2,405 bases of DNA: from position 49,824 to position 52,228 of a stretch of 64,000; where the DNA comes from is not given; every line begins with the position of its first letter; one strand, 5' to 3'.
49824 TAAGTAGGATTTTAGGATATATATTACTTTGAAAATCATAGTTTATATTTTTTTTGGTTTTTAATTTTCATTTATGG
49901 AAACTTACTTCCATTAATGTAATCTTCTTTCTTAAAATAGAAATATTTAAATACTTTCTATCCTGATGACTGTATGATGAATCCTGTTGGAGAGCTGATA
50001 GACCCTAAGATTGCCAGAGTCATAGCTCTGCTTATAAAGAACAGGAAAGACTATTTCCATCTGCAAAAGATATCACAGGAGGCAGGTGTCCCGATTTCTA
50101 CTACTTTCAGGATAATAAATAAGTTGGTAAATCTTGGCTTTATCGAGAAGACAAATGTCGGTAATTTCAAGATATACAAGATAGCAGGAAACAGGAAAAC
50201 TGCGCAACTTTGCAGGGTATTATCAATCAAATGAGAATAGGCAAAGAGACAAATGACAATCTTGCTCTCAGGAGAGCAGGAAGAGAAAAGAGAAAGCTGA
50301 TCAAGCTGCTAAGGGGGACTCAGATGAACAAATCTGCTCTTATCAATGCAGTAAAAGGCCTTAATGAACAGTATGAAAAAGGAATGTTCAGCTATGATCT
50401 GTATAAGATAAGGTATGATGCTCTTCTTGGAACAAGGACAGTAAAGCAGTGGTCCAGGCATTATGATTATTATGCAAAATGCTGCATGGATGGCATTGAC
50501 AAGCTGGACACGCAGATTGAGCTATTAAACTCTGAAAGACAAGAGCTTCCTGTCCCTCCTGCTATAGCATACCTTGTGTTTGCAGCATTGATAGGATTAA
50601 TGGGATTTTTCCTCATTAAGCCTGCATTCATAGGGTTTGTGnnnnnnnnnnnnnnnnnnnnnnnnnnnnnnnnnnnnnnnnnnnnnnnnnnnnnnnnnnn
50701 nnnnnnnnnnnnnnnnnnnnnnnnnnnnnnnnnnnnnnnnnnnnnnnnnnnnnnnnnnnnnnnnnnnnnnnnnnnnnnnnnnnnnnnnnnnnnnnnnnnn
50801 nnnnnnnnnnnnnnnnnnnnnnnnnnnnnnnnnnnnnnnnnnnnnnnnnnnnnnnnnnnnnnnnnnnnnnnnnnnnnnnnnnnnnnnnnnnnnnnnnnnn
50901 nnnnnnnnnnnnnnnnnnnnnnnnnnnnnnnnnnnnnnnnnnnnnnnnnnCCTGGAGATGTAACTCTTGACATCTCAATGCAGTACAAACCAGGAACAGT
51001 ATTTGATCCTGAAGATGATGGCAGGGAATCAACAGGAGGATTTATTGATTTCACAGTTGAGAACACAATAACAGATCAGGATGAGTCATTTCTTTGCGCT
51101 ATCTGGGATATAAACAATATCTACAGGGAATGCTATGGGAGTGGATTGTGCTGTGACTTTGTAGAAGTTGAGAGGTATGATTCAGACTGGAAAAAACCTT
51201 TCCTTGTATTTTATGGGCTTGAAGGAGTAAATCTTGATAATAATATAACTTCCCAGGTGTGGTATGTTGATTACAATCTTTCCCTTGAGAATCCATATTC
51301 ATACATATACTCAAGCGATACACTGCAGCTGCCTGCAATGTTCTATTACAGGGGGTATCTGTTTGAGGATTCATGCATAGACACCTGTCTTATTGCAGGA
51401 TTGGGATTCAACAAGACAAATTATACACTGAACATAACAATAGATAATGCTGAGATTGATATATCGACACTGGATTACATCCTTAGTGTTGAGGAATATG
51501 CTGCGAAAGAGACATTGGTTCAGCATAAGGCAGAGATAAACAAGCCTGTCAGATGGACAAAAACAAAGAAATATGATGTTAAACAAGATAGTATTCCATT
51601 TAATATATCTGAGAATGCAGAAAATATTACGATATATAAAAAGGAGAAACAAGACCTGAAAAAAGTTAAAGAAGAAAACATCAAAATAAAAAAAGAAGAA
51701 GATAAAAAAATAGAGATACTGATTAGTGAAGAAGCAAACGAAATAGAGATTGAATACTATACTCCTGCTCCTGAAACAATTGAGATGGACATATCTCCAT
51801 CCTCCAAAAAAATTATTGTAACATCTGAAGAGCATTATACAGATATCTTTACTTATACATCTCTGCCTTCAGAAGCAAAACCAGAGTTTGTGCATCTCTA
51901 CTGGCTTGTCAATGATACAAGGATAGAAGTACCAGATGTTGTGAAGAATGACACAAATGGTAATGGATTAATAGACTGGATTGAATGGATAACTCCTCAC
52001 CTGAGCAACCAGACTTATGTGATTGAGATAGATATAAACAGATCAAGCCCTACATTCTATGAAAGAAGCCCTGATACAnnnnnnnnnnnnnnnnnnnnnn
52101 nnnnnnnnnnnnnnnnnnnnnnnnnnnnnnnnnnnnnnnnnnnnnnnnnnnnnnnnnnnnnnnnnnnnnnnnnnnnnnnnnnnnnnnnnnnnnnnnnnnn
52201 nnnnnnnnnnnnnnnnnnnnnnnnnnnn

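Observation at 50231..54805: wHTH-coupled giant surface protein with three 750-bp tandem repeats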

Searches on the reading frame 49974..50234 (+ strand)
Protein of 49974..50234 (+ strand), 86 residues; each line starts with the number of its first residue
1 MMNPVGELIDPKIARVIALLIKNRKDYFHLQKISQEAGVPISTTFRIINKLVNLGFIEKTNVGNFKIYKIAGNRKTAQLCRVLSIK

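Call 6: search_protein_families(library=pfam, proteins=[window:49974-50234:+], max_evalue=0.1)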
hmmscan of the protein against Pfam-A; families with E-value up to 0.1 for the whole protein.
window:49974-50234:+ (86 aa): 10 families
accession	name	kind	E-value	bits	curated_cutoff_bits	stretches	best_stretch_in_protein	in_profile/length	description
PF09339.16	HTH_IclR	-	1.6e-07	31.4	22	1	14-59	6-50/52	IclR helix-turn-helix domain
PF01978.25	TrmB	-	2.6e-05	24.4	25.6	1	29-70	24-64/68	Sugar-specific transcriptional regulator TrmB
PF17007.11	HTH_micro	-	0.0028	17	27.3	1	15-72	95-152/454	HTH-like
PF12802.13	MarR_2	-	0.0031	18.1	27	1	15-60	9-53/61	MarR family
PF01047.28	MarR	-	0.004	17.5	24.6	1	30-60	20-50/59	MarR family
PF13412.12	HTH_24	-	0.0079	16.2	21.9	1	31-58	21-48/48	Winged helix-turn-helix DNA-binding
PF14394.12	DUF4423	-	0.012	15.9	30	1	12-66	21-75/165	Domain of unknown function (DUF4423)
PF24033.1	DUF7342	-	0.013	15.9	31.6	1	31-78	21-68/150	Family of unknown function (DUF7342)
PF13545.12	HTH_Crp_2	-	0.042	14.3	27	1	28-67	19-61/70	Crp-like helix-turn-helix domain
PF00900.26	Ribosomal_S4e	-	0.059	13.6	25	0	62-84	12-34/75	Ribosomal family S4e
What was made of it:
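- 49974..50234 (+): 86-aa winged helix-turn-helix protein. It has an IclR/TrmB/MarR-type HTH only and no effector domain. Pfam HTH_IclR 31.4 bits (cut-off 22) and TrmB 24.4 bits (call 6).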

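Call 7: search_protein_families(library=ncbifam, proteins=[window:49974-50234:+], max_evalue=0.1)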
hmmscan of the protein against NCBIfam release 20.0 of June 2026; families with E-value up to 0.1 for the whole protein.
window:49974-50234:+ (86 aa): 11 families
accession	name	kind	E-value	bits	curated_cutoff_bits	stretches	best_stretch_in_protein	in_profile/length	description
NF008601.2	PRK11569.1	equivalog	0.001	18.3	380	1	21-71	39-87/276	glyoxylate bypass operon transcriptional repressor IclR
NF007342.0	PRK09834.1-4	equivalog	0.011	14.8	251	1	18-60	19-62/263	DNA-binding transcriptional regulator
NF053609.1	Sul12a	equivalog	0.012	15.8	150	1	10-85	4-76/103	Sul12a family chromatin-organizing protein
NF040939.2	trans_reg_lrs14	equivalog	0.021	14.8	90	1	16-63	26-72/103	Lrs14 family HTH-type transcriptional regulator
NF041413.1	ArsR_Rv2640c_fam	equivalog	0.023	15.1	155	1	8-84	39-114/118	Rv2640c family ArsR-like transcriptional regulator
NF053606.1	Sta1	subfamily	0.033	14.3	80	1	15-62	24-69/100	Sta1 family transcriptional regulator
TIGR01889.1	Staph_reg_Sar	paralog_domain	0.036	14.4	62.6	1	17-59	31-75/109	staphylococcal accessory regulator family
TIGR00738.1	rrf2_super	superfamily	0.067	13.1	73.3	1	19-75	17-72/132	Rrf2 family transcriptional regulator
NF040906.3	GguB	equivalog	0.075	12.2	450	1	30-82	215-266/375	multiple monosaccharide ABC transporter permease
TIGR02944.1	suf_reg_Xantho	equivalog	0.093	13.1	110.65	1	8-75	7-72/130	SUF system Fe-S cluster assembly regulator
NF045644.1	TransRegBhcR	equivalog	0.098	11.9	350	0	25-60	38-73/267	HTH-type transcriptional regulator BhcR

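Call 59: search_protein_families(library=phrogs, proteins=[window:49974-50234:+], max_evalue=0.01)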
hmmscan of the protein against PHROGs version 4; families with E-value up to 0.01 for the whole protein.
window:49974-50234:+ (86 aa): 5 families
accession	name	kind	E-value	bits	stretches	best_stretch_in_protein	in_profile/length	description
phrog_28562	-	unknown function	0.00027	21.6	1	24-71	54-101/248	-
phrog_186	-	DNA, RNA and nucleotide metabolism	0.00085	20.1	1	20-73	51-107/308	DnaD-like helicase loader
phrog_12817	-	transcription regulation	0.0012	19.7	1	18-68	78-129/151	transcriptional regulator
phrog_270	-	DNA, RNA and nucleotide metabolism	0.0048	17.3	1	30-73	70-118/383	replication initiation protein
phrog_8102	-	DNA, RNA and nucleotide metabolism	0.0097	16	1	23-61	53-92/337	replication initiation protein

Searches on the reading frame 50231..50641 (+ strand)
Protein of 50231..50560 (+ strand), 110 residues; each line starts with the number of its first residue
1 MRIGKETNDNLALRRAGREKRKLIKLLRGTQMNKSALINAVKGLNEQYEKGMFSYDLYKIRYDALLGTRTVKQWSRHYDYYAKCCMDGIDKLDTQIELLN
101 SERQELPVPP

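Call 52: search_protein_families(library=pfam, proteins=[window:50231-50560:+], max_evalue=10)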
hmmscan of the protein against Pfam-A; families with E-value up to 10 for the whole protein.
seq(110 aa): 0 families

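Call 77: search_solved_structures(query=A9, max_evalue=10)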
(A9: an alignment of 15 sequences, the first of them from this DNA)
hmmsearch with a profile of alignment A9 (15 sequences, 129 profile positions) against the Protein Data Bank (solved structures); distinct sequences matched with E-value up to 10: 39.
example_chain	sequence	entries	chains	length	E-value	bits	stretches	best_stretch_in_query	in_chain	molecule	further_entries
8whn_A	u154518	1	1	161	0.0071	19.6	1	12-79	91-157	Ribophorin 1 superfamily protein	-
9s9g_A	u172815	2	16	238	0.0079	19.4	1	8-78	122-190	Cell division protein CdvA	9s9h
9s9i_A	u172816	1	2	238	0.069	16.4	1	8-77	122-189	Cell division protein CdvA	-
6gsa_E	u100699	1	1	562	0.23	14.6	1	37-85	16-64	Centromere DNA-binding protein complex CBF3 subunit A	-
9sf2_B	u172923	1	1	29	0.28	14.4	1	43-64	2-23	Bacillus phage phi106 antirepressor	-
1xx6_A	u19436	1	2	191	0.59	13.4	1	12-46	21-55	Thymidine kinase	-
1qcy_A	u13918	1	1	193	0.66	13.2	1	14-74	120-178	I-DOMAIN OF INTEGRIN ALPHA1BETA1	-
2m32_A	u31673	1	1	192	0.68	13.2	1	14-74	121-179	Integrin alpha-1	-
5hgj_A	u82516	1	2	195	0.69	13.1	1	14-74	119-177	Integrin alpha-1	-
1qc5_B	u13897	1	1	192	0.69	13.1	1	14-74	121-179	PROTEIN (ALPHA1 BETA1 INTEGRIN)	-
1qc5_A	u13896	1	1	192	0.69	13.1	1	14-74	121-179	PROTEIN (ALPHA1 BETA1 INTEGRIN)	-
1pt6_A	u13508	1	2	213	0.75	13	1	14-74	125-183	Integrin alpha-1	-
8wo8_A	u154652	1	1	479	0.83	12.9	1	13-55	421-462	Probable ribonuclease FAU-1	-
8rza_A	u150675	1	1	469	0.84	12.8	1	13-55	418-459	Probable ribonuclease FAU-1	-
6nl3_A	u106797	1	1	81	0.87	12.8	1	52-92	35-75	Cytochrome c oxidase assembly factor 6 homolog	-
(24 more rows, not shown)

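Call 78: search_protein_families(library=pfam, alignment_id=A9, max_evalue=0.1)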
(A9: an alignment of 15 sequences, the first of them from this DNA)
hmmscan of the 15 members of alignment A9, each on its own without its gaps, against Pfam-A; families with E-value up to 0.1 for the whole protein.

A. member 1, seq(137 aa): 0 families

B. families by the number of members that match (of 15 scanned): 27 families (the first 25 are shown)
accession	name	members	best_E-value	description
PF07531.19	TAFH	3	0.037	NHR1 homology to TAF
PF23202.1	PAH_ZNF598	2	6.8e-05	ZNF598 PAH domain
PF02601.20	Exonuc_VII_L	2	0.039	Exonuclease VII, large subunit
PF08928.15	PoNi_N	1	0.0019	PoNe immunity protein (PoNi), N-terminal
PF15960.10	DUF4763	1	0.0043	Domain of unknown function (DUF4763)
PF15104.11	CFAP141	1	0.0064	Cilia- and flagella-associated protein 141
PF10654.15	DUF2481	1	0.0071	Protein of unknown function (DUF2481)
PF18822.6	CdvA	1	0.01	CdvA-like coiled-coil domain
PF00209.24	SNF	1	0.013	Sodium:neurotransmitter symporter family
PF22717.1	SNaCT10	1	0.014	Short NACHT-associated C-Terminal domain, family 10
PF14703.12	PHM7_cyt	1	0.015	Cytosolic domain of 10TM putative phosphate transporter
PF24319.2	DUF7491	1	0.015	Coiled-coil region of unknown function (DUF7491)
PF12614.13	RRF_GI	1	0.015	Ribosome recycling factor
PF05982.17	Sbt_1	1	0.02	Na+-dependent bicarbonate transporter superfamily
PF15665.10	FAM184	1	0.021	Family with sequence similarity 184, A and B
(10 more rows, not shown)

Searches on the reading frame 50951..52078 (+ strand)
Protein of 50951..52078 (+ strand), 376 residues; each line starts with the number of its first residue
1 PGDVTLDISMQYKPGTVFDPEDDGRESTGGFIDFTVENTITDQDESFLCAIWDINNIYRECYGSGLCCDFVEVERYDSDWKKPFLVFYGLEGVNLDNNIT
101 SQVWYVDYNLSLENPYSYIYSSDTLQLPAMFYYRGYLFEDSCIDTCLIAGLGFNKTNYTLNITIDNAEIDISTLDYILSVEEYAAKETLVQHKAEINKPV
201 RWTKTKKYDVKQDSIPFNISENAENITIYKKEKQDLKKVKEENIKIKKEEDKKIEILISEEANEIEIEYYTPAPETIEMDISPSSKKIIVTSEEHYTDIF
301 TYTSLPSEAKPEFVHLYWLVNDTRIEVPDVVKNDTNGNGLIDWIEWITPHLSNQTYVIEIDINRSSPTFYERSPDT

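Call 58: predict_structure(alignment_id=A2)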
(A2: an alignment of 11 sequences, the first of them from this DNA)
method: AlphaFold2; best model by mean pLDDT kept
length: 376 residues; sequences in the alignment: 11
mean_pLDDT: 66.4   pTM: 0.47
mean pLDDT of the five models: 66.4, 65.5, 62.1, 60.8, 60.8
residues with pLDDT >= 90: 83; 70-90: 114; 50-70: 55; < 50: 124
segments of 3 or more residues with pLDDT < 50: 1-39, 86-96, 112-115, 128-183, 364-376
pLDDT, mean of each block of 10 residues (from residue 1): 43 42 36 42 64 67 78 74 47 49 66 55 55 33 33 35 38 34 62 91 85 79 90 81 78 78 89 93 93 83 94 91 84 93 88 82 49 37
secondary structure, 60 per line:
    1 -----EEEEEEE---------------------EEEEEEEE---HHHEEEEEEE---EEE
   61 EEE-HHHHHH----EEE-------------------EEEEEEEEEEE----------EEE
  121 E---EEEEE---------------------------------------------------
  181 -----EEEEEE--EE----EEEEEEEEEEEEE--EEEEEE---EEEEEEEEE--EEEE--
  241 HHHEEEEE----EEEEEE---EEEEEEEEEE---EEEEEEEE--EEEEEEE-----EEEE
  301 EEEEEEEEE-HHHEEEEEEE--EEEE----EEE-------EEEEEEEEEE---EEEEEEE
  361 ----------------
elements in order: E6-12 E34-41 E48-54 E58-63 H65-70 E75-77 E97-107 E118-121 E125-129 E186-191 E200-212 E215-220 E224-232 E235-238 E244-248 E253-258 E262-271 E275-282 E285-291 E297-309 E314-320 E323-326 E331-333 E341-350 E354-360
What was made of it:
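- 50648..52042 (+): Conserved membrane-proximal 'stalk'. It comprises domain B (aa 140-240), the Cys-rich domain C (aa 241-436, 6 Cys) and domain D (aa 437-604, with the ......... loop and the LSNQT motif). In the AF2 model aa ~426-600 is confident all-beta, while domain C is low confidence (call 58).
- The confidently modelled part of the stalk is plain beta-sandwich (call 58).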

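Call 62: fold_search(model_id=the predicted structure, library=pdb)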
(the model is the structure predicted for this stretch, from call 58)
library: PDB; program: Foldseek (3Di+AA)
matches with E <= 10: 1332; with E <= 0.001: 1
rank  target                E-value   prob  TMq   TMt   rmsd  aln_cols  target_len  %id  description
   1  6t6r                  8.5e-04  1.00  0.21  0.11   9.9       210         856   11  Human endoplasmic reticulum aminopeptidase 1 (ERAP1) in complex with (4aR,5S,6R,8S,8aR)-5-(2-(Furan-3-yl)ethyl)-8-hydrox (released 2020-03-18)
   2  9gjs                  1.2e-03  1.00  0.21  0.11   9.9       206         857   12  ERAP1 in complex with 1-[2-(6-bromo-3-oxo-3,4-dihydro-2H-1,4-benzoxazin-4-yl)acetamido]-4,4-difluorocyclohexane-1-carbox (released 2025-01-22)
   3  9gke                  1.3e-03  1.00  0.21  0.11  10.0       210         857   11  ERAP1 in complex with 1-[2-(2-oxo-5-phenyl-2,3-dihydro-1,3-benzothiazol-3-yl)acetamido]cyclohexane-1-carboxylic acid (released 2025-01-22)
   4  6rqx_A                1.5e-03  1.00  0.21  0.11   9.5       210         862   12  High-resolution crystal structure of ERAP1 in complex with 10mer phosphinic peptide (released 2019-12-18)
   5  6s7o_E                1.6e-03  1.00  0.18  0.14   9.7       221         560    9  Cryo-EM structure of human oligosaccharyltransferase complex OST-A (released 2019-12-18)
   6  4p8q_A                2.3e-03  0.97  0.18  0.10  11.4       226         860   11  Crystal Structure of Human Insulin Regulated Aminopeptidase with Alanine in Active Site (released 2014-12-03)
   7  6ydx_A                2.7e-03  0.99  0.20  0.11   9.7       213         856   11  Insulin-regulated aminopeptidase complexed with a macrocyclic peptidic inhibitor (released 2020-07-22)
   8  6ydx_B                3.2e-03  0.99  0.21  0.11   9.0       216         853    9  Insulin-regulated aminopeptidase complexed with a macrocyclic peptidic inhibitor (released 2020-07-22)
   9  5cu5_A                3.2e-03  0.98  0.20  0.11  12.8       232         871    9  Crystal structure of ERAP2 without catalytic Zn(II) atom (released 2015-09-23)
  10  7z28_A                3.3e-03  1.00  0.20  0.11   9.7       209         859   12  High-resolution crystal structure of ERAP1 with bound bestatin analogue inhibitor (released 2022-07-27)
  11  6mgq_A                3.7e-03  0.99  0.20  0.11   9.6       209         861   12  ERAP1 in the open conformation bound to 10mer phosphinic inhibitor DG014 (released 2019-12-18)
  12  8cgp_B                3.7e-03  0.97  0.19  0.10   9.3       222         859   10  Insulin regulated aminopeptidase (IRAP) in complex with an allosteric aryl sulfonamide inhibitor (released 2024-01-31)
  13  5mj6_B                3.7e-03  0.97  0.19  0.10  10.0       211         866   11  Ligand-induced conformational change of Insulin-regulated aminopeptidase: insights on catalytic mechanism and active s (released 2017-04-05)
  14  3qnf_A                4.1e-03  0.99  0.20  0.12   9.5       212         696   11  Crystal structure of the open state of human endoplasmic reticulum aminopeptidase 1 ERAP1 (released 2011-02-23)
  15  7nup_D                4.1e-03  0.99  0.20  0.11   9.4       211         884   11  Endoplasmic reticulum aminopeptidase 2 complexed with a mixed hydroxamic and sulfonyl ligand (released 2022-06-22)
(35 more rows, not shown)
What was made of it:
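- Tried and rejected: Domain C was modelled poorly (calls 58, 62).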

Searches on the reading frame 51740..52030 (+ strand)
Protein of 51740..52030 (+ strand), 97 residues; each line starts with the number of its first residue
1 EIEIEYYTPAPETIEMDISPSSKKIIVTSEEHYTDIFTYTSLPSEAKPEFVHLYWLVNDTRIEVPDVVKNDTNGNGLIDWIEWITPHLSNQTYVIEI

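Call 41: find_related_loci(query=A4, collection=genome_contigs, flank=8000)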
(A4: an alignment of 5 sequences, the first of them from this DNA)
Query A4 (97 aa) in genome_contigs; peptide patterns used: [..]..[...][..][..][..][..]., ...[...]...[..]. (x = any residue, [..] = any of these).
442 stretches matched a pattern; 102 encode a relative of the query (tblastn E <= 1e-3); the best 80 are kept; 79 distinct loci.
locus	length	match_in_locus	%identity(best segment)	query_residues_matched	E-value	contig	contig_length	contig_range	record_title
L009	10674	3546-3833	78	2-97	2e-49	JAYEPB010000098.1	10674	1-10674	MAG: Nanoarchaeota archaeon isolate MAG014 MAG014_98, whole genome shotgun sequence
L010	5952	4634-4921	78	2-97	1e-48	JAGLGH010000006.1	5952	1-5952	MAG: Nanoarchaeota archaeon isolate RS_10_27 ROV157_10.bin.27.fa_6, whole genome shotgun sequence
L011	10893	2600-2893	60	1-97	2e-29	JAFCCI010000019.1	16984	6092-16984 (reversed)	Candidatus Woesearchaeota archaeon isolate AB_3033_Bin_101 AB_3033_Bin_101_scaffold_5268, whole genome shotgun sequence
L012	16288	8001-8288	55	1-97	5e-29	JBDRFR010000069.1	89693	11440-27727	MAG: Nanoarchaeota archaeon isolate MEGAHIT-group-1.382 k141_194738, whole genome shotgun sequence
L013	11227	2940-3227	51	1-97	1e-27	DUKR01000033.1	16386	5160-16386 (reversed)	MAG TPA_asm: Candidatus Woesearchaeota archaeon isolate UBA9638 contig_1618, whole genome shotgun sequence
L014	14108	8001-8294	55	1-97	2e-27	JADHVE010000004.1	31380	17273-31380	MAG: Candidatus Woesearchaeota archaeon isolate BS150m-G64 BS-150m-C1161, whole genome shotgun sequence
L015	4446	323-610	53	2-97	1e-26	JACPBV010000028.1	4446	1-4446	MAG: Candidatus Woesearchaeota archaeon isolate NC_groundwater_266_Ag_S-0.2um_46_18 S5_GD2017_2_S2_scaffold_15931, whole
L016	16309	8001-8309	50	1-97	7e-26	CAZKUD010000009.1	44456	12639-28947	MAG TPA_asm: uncultured archaeon isolate binchicken_co334_109 genome assembly, contig: NODE_1268_length_44456_cov_15.681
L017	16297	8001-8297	49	1-97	6e-26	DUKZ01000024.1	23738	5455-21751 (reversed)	MAG TPA_asm: Candidatus Woesearchaeota archaeon isolate UBA9989 contig_5102, whole genome shotgun sequence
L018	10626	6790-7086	49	1-97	2e-25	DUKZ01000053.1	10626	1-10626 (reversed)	MAG TPA_asm: Candidatus Woesearchaeota archaeon isolate UBA9989 contig_15708, whole genome shotgun sequence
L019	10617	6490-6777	50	4-97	4e-25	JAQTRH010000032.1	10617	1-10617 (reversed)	MAG: Candidatus Nanoarchaeia archaeon isolate STB_159 NODE_16244_length_10617_cov_2.517445_Sandtown_B, whole genome shot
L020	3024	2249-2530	48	2-97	4e-25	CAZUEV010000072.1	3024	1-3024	MAG TPA_asm: Candidatus Woesearchaeota archaeon isolate binchicken_co28_80 genome assembly, contig: NODE_24243_length_30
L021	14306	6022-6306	52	1-97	4e-25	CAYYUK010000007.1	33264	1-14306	MAG TPA_asm: Candidatus Woesearchaeota archaeon isolate binchicken_co28_228 genome assembly, contig: NODE_961_length_332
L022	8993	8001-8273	50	6-97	4e-25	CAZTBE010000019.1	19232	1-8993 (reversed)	MAG TPA_asm: uncultured Methanosarcinales archaeon isolate binchicken_co48_555 genome assembly, contig: NODE_4502_length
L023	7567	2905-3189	52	4-97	9e-25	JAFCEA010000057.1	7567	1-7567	Candidatus Woesearchaeota archaeon isolate Meg22_1012_Bin_199 Meg22_1012_Bin_199_scaffold_68223, whole genome shotgun se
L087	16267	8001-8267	46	6-97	2e-16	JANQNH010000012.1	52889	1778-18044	MAG: Candidatus Nanoarchaeia archaeon isolate PL23a_bin.24 k99_5781106, whole genome shotgun sequence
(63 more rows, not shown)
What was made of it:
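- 50648..52042 (+): Domain D retrieves 102 loci in GTDB genomes, nearly all in bins labelled as DPANN lineages (call 41).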

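Call 71: find_related_loci(query=A4, collection=viral_contigs, flank=6000)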
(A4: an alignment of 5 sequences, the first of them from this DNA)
Query A4 (97 aa) in viral_contigs; peptide patterns used: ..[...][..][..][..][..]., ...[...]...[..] (x = any residue, [..] = any of these).
71 stretches matched a pattern, but none encodes a relative of the query by tblastn (E <= 1e-3).
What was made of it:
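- Tried and rejected: No relatives of the stalk were found in viral contigs, so there is no sign that the family is virus-borne (call 71).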
